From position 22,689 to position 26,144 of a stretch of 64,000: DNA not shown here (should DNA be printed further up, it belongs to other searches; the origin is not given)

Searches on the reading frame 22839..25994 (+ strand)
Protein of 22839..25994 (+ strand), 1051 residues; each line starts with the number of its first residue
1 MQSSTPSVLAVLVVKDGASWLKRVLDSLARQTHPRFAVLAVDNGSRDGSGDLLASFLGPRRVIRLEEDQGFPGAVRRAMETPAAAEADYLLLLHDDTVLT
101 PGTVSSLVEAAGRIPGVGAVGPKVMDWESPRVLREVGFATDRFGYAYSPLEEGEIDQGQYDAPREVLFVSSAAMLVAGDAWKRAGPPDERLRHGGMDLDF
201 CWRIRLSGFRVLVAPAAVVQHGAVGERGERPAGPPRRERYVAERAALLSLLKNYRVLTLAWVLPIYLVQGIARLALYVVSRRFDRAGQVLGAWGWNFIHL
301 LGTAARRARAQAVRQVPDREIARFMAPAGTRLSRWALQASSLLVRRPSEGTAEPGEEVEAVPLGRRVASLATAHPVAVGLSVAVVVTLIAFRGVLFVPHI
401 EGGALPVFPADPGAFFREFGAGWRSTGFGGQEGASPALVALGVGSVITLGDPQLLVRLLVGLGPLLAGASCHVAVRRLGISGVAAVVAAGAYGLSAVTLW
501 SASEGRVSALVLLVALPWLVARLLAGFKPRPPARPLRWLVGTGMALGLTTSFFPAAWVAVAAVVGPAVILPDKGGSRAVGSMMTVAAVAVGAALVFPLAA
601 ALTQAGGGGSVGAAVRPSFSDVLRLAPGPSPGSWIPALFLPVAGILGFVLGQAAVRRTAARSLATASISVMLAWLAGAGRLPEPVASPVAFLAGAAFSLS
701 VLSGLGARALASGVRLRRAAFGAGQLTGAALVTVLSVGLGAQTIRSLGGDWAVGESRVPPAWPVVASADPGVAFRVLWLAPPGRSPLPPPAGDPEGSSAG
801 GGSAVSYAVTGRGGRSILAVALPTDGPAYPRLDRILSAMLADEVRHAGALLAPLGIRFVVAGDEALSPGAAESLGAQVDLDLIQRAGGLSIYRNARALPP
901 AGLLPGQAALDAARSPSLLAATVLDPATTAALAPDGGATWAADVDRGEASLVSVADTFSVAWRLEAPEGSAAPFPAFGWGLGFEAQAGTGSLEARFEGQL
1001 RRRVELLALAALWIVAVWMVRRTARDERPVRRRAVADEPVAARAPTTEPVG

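Call 3: search_protein_families(library=pfam, proteins=[window:22839-25994:+], max_evalue=1)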
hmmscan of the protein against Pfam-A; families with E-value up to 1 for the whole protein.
window:22839-25994:+ (1051 aa): 3 families
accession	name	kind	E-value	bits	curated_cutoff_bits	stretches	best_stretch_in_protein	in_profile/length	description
PF00535.33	Glycos_transf_2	-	1.8e-16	61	23.3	1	13-121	5-113/168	Glycosyl transferase family 2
PF13641.12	Glyco_tranf_2_3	-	9.3e-14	52.4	27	1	18-221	13-211/230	Glycosyltransferase like family 2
PF13632.12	Glyco_trans_2_3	-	4.4e-07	30.3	27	1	90-272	2-181/198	Glycosyl transferase family group 2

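Call 16: find_related_loci(query=window:22839-25994:+, collection=genome_contigs, flank=5000)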
Query window:22839-25994:+ (1051 aa) in genome_contigs; peptide patterns used: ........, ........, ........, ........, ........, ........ (x = any residue, [..] = any of these).
105 stretches matched a pattern; 3 encode a relative of the query (tblastn E <= 1e-3); 3 distinct loci.
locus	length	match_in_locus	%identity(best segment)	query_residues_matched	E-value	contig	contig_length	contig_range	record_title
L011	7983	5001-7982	56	1-998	0e+0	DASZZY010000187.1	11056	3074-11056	MAG TPA_asm: Actinomycetota bacterium isolate SMAG_U6658 k141_81371, whole genome shotgun sequence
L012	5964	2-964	80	727-1047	9e-150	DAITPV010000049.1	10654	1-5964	MAG TPA_asm: Actinomycetota bacterium isolate CTOTU39255 NODE_850_length_10654_cov_6.027455, whole genome shotgun sequen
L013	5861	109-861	29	1-244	1e-22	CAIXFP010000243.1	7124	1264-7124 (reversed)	MAG: uncultured proteobacterium isolate MJ-2014_bin-0895 genome assembly, contig: bin-0895:243/884, whole genome shotgun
